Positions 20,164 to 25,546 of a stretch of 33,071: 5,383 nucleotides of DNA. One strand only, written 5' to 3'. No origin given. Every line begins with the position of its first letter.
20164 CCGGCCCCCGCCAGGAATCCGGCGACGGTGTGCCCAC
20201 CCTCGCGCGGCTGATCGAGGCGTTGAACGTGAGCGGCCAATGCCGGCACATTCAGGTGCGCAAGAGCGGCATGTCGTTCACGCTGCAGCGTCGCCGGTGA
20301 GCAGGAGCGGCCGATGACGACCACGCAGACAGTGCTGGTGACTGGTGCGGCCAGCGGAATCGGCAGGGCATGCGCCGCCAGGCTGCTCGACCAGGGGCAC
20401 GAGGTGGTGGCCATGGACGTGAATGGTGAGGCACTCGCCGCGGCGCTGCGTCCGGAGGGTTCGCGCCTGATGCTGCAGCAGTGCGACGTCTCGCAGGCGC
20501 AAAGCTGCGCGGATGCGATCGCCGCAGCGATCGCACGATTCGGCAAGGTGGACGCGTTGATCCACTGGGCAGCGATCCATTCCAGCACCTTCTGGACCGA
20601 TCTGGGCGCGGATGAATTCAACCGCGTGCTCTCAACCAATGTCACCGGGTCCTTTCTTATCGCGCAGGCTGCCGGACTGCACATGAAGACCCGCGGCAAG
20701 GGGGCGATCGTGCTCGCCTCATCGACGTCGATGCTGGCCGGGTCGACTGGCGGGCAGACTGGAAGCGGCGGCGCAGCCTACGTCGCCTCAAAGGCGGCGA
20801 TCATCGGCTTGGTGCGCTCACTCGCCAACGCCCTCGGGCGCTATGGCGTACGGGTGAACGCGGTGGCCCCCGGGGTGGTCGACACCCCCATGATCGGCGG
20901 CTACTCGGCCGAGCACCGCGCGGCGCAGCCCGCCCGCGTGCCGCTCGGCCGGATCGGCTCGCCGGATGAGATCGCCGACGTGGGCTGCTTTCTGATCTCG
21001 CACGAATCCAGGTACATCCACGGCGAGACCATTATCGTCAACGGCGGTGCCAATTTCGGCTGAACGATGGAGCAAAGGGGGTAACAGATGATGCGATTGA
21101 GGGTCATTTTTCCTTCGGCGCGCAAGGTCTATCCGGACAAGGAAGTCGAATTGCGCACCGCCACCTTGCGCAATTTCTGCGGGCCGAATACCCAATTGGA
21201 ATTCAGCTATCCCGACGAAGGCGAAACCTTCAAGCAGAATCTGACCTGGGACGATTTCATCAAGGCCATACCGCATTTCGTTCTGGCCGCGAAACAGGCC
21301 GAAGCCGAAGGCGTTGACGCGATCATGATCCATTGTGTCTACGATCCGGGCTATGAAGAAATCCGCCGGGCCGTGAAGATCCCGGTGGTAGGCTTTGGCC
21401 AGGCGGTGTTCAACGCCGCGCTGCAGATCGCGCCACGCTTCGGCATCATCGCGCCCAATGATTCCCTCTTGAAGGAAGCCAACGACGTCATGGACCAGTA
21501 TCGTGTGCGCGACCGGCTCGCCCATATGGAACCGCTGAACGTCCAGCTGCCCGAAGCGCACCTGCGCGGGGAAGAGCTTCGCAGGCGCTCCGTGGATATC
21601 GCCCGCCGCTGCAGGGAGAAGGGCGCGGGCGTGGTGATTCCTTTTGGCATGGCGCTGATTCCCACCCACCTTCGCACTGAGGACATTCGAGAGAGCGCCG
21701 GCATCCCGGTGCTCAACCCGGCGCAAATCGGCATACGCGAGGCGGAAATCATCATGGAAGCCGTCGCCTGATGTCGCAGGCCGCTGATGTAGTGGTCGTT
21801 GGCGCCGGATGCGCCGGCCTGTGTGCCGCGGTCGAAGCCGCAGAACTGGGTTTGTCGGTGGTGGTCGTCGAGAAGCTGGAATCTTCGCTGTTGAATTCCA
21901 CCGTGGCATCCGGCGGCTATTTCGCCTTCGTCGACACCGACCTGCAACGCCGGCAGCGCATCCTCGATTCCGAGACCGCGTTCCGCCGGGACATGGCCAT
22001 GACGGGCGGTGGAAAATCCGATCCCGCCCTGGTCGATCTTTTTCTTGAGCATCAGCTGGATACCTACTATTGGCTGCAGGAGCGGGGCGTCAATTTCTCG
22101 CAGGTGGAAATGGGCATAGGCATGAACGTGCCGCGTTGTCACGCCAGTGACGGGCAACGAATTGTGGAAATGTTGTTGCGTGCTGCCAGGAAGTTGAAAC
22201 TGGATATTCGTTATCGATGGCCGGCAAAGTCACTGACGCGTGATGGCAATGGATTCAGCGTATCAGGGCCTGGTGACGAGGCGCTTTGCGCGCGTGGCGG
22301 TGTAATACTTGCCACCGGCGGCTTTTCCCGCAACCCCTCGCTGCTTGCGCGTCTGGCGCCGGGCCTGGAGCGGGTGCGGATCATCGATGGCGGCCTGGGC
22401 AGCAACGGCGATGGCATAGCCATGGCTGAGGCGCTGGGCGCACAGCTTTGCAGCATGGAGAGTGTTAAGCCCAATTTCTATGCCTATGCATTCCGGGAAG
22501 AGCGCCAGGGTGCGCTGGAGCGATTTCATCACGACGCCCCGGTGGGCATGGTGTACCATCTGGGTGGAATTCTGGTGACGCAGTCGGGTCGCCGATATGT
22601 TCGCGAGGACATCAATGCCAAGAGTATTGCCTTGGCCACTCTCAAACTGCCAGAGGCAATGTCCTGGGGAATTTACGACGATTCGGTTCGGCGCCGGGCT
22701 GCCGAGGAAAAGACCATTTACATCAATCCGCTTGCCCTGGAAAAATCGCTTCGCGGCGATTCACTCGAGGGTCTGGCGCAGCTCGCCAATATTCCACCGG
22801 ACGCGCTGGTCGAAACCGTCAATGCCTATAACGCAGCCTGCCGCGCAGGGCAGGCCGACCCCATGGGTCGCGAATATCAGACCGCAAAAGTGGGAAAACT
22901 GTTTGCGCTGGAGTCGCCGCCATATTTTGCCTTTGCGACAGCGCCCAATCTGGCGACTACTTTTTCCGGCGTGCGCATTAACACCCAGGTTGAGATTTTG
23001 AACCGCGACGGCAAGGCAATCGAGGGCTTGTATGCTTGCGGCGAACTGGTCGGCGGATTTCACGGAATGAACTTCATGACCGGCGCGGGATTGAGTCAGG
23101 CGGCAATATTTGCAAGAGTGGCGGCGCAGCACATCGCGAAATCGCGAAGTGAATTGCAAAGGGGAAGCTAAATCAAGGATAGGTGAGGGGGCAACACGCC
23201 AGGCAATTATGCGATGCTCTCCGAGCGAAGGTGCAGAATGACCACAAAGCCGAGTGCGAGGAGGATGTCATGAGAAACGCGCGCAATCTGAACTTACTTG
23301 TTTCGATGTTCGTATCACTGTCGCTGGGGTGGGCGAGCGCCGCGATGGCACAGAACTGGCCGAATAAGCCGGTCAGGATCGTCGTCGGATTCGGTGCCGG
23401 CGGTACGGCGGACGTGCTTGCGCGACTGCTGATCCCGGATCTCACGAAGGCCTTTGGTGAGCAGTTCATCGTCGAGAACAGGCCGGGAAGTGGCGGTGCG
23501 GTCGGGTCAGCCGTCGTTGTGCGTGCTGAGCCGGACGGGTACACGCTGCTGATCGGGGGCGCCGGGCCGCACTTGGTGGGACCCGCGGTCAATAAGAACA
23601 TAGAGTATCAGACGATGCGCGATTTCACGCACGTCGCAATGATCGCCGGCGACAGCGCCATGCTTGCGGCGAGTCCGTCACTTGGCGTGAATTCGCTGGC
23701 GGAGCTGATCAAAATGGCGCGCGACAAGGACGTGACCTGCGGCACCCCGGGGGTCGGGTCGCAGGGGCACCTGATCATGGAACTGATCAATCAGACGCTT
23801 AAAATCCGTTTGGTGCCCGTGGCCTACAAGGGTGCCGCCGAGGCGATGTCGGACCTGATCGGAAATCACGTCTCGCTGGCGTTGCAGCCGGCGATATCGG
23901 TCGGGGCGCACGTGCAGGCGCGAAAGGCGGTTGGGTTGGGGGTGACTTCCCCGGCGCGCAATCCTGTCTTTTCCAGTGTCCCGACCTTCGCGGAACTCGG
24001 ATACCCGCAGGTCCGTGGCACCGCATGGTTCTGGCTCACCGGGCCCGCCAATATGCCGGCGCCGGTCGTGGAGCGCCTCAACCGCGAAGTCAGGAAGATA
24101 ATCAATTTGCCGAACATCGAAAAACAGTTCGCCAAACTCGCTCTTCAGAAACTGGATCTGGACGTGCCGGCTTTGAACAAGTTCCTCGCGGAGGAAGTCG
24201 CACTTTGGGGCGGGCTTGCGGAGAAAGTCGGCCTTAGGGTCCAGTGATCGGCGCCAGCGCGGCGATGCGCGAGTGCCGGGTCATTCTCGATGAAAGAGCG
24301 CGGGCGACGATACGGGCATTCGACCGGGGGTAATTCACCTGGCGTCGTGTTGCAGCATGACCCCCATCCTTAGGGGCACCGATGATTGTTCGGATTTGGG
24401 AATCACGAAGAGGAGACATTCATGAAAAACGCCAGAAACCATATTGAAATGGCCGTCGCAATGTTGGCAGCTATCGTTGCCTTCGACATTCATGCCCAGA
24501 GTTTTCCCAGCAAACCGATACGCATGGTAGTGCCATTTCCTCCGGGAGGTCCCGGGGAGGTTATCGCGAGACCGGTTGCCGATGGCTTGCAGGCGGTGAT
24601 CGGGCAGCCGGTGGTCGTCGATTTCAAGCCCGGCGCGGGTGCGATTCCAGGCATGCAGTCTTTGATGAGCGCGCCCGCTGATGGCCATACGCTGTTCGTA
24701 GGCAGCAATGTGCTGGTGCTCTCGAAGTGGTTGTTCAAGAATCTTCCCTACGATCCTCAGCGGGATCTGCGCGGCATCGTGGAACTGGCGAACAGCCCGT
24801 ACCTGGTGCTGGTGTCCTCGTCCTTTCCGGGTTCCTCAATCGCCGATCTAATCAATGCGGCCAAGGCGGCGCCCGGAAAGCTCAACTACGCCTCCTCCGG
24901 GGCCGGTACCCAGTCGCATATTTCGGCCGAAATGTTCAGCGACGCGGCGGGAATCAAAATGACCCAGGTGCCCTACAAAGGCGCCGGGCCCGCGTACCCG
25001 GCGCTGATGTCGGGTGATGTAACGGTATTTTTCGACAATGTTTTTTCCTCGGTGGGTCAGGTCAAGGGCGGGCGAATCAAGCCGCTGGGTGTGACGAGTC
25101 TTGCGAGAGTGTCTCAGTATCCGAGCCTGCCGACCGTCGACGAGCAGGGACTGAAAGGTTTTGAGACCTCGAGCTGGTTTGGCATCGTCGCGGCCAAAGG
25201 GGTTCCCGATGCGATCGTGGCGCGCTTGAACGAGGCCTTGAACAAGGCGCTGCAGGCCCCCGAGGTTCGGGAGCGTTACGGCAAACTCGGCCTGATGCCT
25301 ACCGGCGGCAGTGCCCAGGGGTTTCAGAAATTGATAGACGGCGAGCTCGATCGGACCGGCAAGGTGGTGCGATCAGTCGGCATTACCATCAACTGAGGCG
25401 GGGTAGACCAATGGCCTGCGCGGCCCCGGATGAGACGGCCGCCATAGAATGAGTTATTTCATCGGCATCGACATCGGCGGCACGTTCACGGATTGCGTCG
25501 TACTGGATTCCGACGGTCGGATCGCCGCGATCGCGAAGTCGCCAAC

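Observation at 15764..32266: Candidate undescribed catabolic module: Ltp2-like aldolase-DUF35-CoA-transferase operon divergent from a biotin-less carboxyltransferase and an acetone-carboxylase-like HyuA/HyuB-gamma enzyme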

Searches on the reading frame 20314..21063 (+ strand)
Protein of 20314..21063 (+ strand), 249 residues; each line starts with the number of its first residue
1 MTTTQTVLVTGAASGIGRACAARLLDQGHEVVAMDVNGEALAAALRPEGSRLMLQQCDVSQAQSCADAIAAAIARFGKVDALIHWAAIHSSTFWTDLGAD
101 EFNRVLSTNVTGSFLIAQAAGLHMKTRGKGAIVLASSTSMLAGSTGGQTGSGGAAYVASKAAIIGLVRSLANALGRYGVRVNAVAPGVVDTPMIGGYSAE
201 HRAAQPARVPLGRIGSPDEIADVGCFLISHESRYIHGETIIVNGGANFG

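Call 4: search_protein_families(library=pfam, proteins=[window:20314-21063:+], max_evalue=0.01)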
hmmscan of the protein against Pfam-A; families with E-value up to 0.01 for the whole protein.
window:20314-21063:+ (249 aa): 8 families
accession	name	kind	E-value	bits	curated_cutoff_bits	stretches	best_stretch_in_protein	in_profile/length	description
PF13561.12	adh_short_C2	-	6.5e-57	193.3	27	1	11-247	1-236/236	Enoyl-(Acyl carrier protein) reductase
PF00106.31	adh_short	-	2.9e-47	161.1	26.6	1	5-196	1-189/195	short chain dehydrogenase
PF08659.16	KR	-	8e-14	52.4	22.6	1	6-157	2-156/180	KR domain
PF01370.27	Epimerase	-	3.9e-12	46.5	20.9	1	7-175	1-161/240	NAD dependent epimerase/dehydratase family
PF23441.1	SDR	-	7.5e-05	22.7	27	1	135-245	142-254/258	SDR-like rossmann domain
PF13460.12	NAD_binding_10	-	0.00016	22.1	27.2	1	11-72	1-61/184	NAD(P)H-binding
PF14258.12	DUF4350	-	0.0084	16.8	30.4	0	3-150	37-172/181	Domain of unknown function (DUF4350)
PF16363.11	GDP_Man_Dehyd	-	0.0098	15.8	27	0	8-141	1-132/332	GDP-mannose 4,6 dehydratase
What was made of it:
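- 20314..21063 (+): Classical SDR, the most constant neighbour of this HyuAB subfamily. Pfam adh_short_C2 (call 4).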

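Call 8: search_protein_families(library=ncbifam, proteins=[window:20314-21063:+], max_evalue=0.00001)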
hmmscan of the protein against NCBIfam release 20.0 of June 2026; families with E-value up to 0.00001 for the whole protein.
window:20314-21063:+ (249 aa): 225 families (the best 25 are shown)
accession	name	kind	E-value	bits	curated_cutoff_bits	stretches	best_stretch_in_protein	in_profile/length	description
NF009466.0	PRK12826.1-2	subfamily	2.8e-60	203.8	222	1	3-246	2-244/248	3-oxoacyl-ACP reductase FabG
NF004198.0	PRK05653.1-3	equivalog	1.7e-57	194.7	296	1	3-246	6-246/248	3-oxoacyl-ACP reductase FabG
NF005559.1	PRK07231.1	subfamily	3.8e-55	187.1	215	1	4-246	4-247/249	glucose 1-dehydrogenase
NF052558.1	MBtsdlDhBudC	equivalog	2.8e-54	184.3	270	1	4-246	3-241/250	meso-2,3-butanediol dehydrogenase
TIGR01830.1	3oxo_ACP_reduc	equivalog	9.6e-54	182.6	297.75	1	7-245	1-237/239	3-oxoacyl-[acyl-carrier-protein] reductase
NF047923.1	pyridox_DH_SDR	equivalog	1.7e-51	175.1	325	1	4-245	3-239/243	pyridoxal 4-dehydrogenase, SDR-type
NF009468.0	PRK12826.1-4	equivalog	1.6e-50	172.2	318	1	4-246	7-247/256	SDR family oxidoreductase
NF005067.0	PRK06484.1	equivalog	3.3e-50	171.1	713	1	4-246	9-251/524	short chain dehydrogenase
NF004791.0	PRK06138.1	equivalog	2.5e-49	167.9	312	1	5-246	6-249/252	SDR family oxidoreductase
NF053701.1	CsHdxCHCADhChcB2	equivalog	4.9e-49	167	350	1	5-245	4-241/245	cis-4-hydroxycyclohexanecarboxylate dehydrogenase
NF005309.0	PRK06841.1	subfamily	2e-48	165.1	286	1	4-245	15-251/255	GolD/DthD family dehydrogenase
NF005472.0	PRK07067.1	equivalog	5.8e-48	163.7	338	1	5-246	7-254/257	L-iditol 2-dehydrogenase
NF009464.0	PRK12824.1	subfamily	1.4e-47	162.4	269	1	5-247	3-243/245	3-oxoacyl-ACP reductase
NF047420.2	EF_P_mod_YmfI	equivalog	7.6e-47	160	238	1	7-245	2-234/236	elongation factor P 5-aminopentanone reductase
NF004197.0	PRK05653.1-1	equivalog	3.6e-46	157.8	332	1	4-246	7-246/249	3-oxoacyl-ACP reductase FabG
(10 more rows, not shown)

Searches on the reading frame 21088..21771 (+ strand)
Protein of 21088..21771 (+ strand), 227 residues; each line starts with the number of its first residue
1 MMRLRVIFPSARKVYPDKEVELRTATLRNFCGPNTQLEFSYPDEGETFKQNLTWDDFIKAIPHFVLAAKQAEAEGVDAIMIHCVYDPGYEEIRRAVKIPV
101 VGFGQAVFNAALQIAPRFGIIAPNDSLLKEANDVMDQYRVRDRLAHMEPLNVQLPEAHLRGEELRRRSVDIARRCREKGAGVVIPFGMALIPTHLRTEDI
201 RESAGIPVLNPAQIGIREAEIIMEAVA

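Call 4: search_protein_families(library=pfam, proteins=[window:21088-21771:+], max_evalue=0.01)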
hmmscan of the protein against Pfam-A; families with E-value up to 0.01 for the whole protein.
window:21088-21771:+ (227 aa): 1 family
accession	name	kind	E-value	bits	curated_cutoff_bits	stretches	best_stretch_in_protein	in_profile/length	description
PF01177.27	Asp_Glu_race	-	2.7e-23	83.3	31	1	59-219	51-211/211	Asp/Glu/Hydantoin racemase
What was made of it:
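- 21088..21771 (+): Asp/Glu/hydantoin-racemase-fold protein with only one of the two catalytic cysteines. Pfam Asp_Glu_race (call 4).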

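Call 8: search_protein_families(library=ncbifam, proteins=[window:21088-21771:+], max_evalue=0.00001)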
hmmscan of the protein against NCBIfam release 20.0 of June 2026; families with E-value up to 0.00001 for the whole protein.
window:21088-21771:+ (227 aa): 0 families

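Call 34: search_solved_structures(query=window:21088-21771:+, max_evalue=0.01, show_alignments=4)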
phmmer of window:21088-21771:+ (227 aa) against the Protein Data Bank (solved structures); distinct sequences matched with E-value up to 0.01: 4.
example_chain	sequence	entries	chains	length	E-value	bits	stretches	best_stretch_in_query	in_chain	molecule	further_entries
2eq5_A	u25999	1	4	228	2.6e-15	59.8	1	59-212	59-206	228aa long hypothetical hydantoin racemase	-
3qvj_A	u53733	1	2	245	3.5e-09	39.8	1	25-217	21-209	Putative hydantoin racemase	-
3qvk_A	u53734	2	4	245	6.8e-08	35.6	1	25-217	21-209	Putative hydantoin racemase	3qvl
9qbx_A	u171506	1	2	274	6e-05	26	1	65-219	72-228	Epimerase opaE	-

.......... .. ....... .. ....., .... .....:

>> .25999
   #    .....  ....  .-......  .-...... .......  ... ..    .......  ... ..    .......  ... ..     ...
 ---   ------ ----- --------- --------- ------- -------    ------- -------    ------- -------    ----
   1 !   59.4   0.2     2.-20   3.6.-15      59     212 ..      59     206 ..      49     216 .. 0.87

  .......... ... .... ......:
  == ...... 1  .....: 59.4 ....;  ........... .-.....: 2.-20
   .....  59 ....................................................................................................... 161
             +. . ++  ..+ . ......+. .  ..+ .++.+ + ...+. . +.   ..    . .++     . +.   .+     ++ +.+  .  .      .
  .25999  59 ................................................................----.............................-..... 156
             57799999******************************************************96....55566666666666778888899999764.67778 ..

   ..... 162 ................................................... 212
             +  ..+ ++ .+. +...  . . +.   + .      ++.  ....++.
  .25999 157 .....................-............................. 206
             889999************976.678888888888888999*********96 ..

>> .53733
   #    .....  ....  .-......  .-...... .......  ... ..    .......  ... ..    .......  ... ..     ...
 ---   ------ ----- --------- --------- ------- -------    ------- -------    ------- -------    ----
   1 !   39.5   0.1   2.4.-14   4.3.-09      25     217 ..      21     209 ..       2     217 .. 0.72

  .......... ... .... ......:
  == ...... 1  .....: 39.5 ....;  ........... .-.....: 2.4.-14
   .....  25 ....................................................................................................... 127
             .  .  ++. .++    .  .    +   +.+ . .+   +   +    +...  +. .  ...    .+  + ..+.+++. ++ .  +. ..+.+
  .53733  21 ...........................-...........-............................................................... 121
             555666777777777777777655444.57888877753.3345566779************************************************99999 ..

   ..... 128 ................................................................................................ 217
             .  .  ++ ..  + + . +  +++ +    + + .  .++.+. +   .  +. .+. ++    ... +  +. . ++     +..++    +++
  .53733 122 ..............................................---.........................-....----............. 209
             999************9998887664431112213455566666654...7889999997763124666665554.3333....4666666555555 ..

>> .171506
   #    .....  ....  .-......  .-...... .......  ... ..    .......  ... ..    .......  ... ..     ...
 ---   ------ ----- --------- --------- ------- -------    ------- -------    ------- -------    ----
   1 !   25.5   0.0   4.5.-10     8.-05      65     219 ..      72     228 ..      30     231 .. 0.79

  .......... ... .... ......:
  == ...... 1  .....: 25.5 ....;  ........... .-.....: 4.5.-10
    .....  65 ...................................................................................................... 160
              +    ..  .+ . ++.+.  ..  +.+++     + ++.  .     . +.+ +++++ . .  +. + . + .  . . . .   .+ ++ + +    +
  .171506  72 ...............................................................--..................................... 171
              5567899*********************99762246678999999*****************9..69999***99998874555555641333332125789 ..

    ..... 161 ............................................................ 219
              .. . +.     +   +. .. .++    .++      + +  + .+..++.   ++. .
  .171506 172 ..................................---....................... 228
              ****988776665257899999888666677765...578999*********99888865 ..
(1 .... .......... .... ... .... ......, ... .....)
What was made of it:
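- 21088..21771 (+): Aligned to hydantoin racemase 2eq5, the first Cys is kept (IHCVYDP) and the second is Met (call 34).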

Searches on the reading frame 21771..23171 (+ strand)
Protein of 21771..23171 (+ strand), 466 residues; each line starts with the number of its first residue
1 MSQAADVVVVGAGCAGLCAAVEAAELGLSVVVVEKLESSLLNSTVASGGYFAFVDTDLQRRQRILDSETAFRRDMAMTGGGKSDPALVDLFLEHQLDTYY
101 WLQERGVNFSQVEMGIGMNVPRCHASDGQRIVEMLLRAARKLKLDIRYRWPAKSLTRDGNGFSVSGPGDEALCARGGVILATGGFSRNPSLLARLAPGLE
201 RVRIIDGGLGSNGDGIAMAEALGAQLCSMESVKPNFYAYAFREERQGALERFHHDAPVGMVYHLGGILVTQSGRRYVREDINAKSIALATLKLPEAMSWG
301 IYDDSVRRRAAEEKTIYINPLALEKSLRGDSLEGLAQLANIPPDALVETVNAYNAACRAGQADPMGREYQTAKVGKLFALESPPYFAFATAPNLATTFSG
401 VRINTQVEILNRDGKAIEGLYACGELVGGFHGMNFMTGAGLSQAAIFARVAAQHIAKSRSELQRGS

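Call 4: search_protein_families(library=pfam, proteins=[window:21771-23171:+], max_evalue=0.01)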
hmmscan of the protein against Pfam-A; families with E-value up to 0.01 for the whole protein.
window:21771-23171:+ (466 aa): 13 families
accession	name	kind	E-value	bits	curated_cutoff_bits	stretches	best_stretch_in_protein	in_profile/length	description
PF00890.30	FAD_binding_2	-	7.9e-54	183.9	20.4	1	6-441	1-414/414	FAD binding domain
PF03486.20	HI0933_like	-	7e-16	58.9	50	1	6-186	2-166/244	HI0933-like protein Rossmann domain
PF01266.30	DAO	-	1.4e-14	54.9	27.9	1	6-199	1-217/353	FAD dependent oxidoreductase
PF12831.13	FAD_oxidored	-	5.1e-08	33.1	27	1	6-36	1-31/416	FAD dependent oxidoreductase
PF13738.12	Pyr_redox_3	-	6.6e-07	29.3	30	1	8-36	1-30/305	Pyridine nucleotide-disulphide oxidoreductase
PF07992.20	Pyr_redox_2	-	4.7e-06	26.7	26.1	1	6-123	2-58/291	Pyridine nucleotide-disulphide oxidoreductase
PF01494.25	FAD_binding_3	-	4.7e-05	23.2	22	1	5-40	2-37/349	FAD binding domain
PF13450.12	NAD_binding_8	-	7.2e-05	23.4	21.9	1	9-36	1-28/68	NAD(P)-binding Rossmann-like domain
PF01134.28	GIDA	-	0.00028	20.5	22.1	1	6-35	1-30/391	Glucose inhibited division protein A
PF01262.27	AlaDh_PNT_C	-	0.00031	20.7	23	1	3-40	27-64/214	Alanine dehydrogenase/PNT, C-terminal domain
PF01946.23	Thi4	-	0.00034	20.4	26.2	1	5-35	18-49/235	Thi4 family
PF05834.18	Lycopene_cycl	-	0.00052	19.6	23.4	1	6-40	1-37/380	Lycopene cyclase protein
PF00070.33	Pyr_redox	-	0.0023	18.8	22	0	7-40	2-35/82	Pyridine nucleotide-disulphide oxidoreductase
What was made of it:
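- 21771..23171 (+): FAD_binding_2 flavoprotein (flavocytochrome c / TcuA / KstD-like dehydrogenase). Pfam (call 4).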

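Call 8: search_protein_families(library=ncbifam, proteins=[window:21771-23171:+], max_evalue=0.00001)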
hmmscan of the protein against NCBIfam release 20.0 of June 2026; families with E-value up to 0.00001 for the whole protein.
window:21771-23171:+ (466 aa): 49 families (the best 25 are shown)
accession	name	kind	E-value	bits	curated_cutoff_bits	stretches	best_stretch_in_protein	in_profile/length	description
TIGR01813.1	flavo_cyto_c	subfamily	4.1e-71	240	285.45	1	6-453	1-444/444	flavocytochrome c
NF005064.0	PRK06481.1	equivalog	1.2e-61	208.9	542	1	2-456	59-500/506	flavocytochrome c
NF006130.0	PRK08274.1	equivalog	2.1e-57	195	369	1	3-458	4-461/467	FAD-dependent tricarballylate dehydrogenase TcuA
NF005510.0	PRK07121.1-3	subfamily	1.3e-48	166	481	2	127-459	178-490/492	FAD-binding protein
NF004789.0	PRK06134.1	subfamily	4.8e-47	160.8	747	2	124-460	212-572/581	FAD-dependent oxidoreductase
NF005511.0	PRK07121.1-4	equivalog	2.6e-46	158.2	466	2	170-462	263-546/553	FAD-binding protein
NF009478.0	PRK12844.1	equivalog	7.1e-44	150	789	2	126-461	207-554/559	3-ketosteroid-delta-1-dehydrogenase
NF053717.1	VnlPnlRedVprA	equivalog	2.1e-38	132.4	600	2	3-284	5-289/481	vinyl phenol reductase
NF009476.0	PRK12839.1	equivalog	6.1e-38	130.3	940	2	127-460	212-569/572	FAD-dependent oxidoreductase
TIGR02485.1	CobZ_N-term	equivalog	2.4e-36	125.4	372.55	2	5-196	2-198/437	FAD-dependent tricarballylate dehydrogenase TcuA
NF009477.0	PRK12843.1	equivalog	1.1e-34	119.9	758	2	134-458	226-571/578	FAD-dependent oxidoreductase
NF005512.0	PRK07121.1-5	subfamily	3.4e-34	118.2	812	2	131-457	184-488/489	FAD-binding protein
NF005882.1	PRK07843.1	equivalog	2.1e-29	102.4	788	2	128-454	201-546/547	3-oxosteroid 1-dehydrogenase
NF009473.0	PRK12835.1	subfamily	6.9e-29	100.7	837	2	328-462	429-573/585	FAD-binding protein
NF005509.0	PRK07121.1-2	subfamily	7.7e-29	100.7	630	2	168-457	246-523/527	FAD-binding protein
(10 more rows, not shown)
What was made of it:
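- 21771..23171 (+): NCBIfam flavocytochrome c 240 bits and TcuA 195 bits, both below cut-off (call 8).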

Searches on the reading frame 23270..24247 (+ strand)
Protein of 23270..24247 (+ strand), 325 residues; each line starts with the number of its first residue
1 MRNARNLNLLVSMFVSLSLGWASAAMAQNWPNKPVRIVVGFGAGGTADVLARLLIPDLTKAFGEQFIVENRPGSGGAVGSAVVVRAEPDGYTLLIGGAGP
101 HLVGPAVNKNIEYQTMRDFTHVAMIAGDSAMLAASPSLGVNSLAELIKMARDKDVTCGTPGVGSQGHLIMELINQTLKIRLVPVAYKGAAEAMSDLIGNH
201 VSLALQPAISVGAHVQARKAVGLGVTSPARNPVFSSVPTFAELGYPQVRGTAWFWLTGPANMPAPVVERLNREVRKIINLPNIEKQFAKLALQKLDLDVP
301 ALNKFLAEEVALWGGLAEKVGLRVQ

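Call 4: search_protein_families(library=pfam, proteins=[window:23270-24247:+], max_evalue=0.01)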
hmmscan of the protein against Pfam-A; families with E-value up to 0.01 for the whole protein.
window:23270-24247:+ (325 aa): 1 family
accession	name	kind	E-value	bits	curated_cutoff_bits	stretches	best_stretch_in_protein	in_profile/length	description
PF03401.19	TctC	-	9.8e-50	170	27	1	51-322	2-274/274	Tripartite tricarboxylate transporter family receptor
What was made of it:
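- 23270..24247 (+): TctC/Bug periplasmic carboxylate-binding protein 1. Pfam TctC (call 4).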

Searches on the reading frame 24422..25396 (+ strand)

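Call 4: search_protein_families(library=pfam, proteins=[window:24422-25396:+], max_evalue=0.01)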
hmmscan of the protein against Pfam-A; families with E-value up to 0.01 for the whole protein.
window:24422-25396:+ (324 aa): 1 family
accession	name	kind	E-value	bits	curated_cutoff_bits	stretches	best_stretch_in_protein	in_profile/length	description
PF03401.19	TctC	-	3.7e-72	243.6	27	1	48-320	1-273/274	Tripartite tricarboxylate transporter family receptor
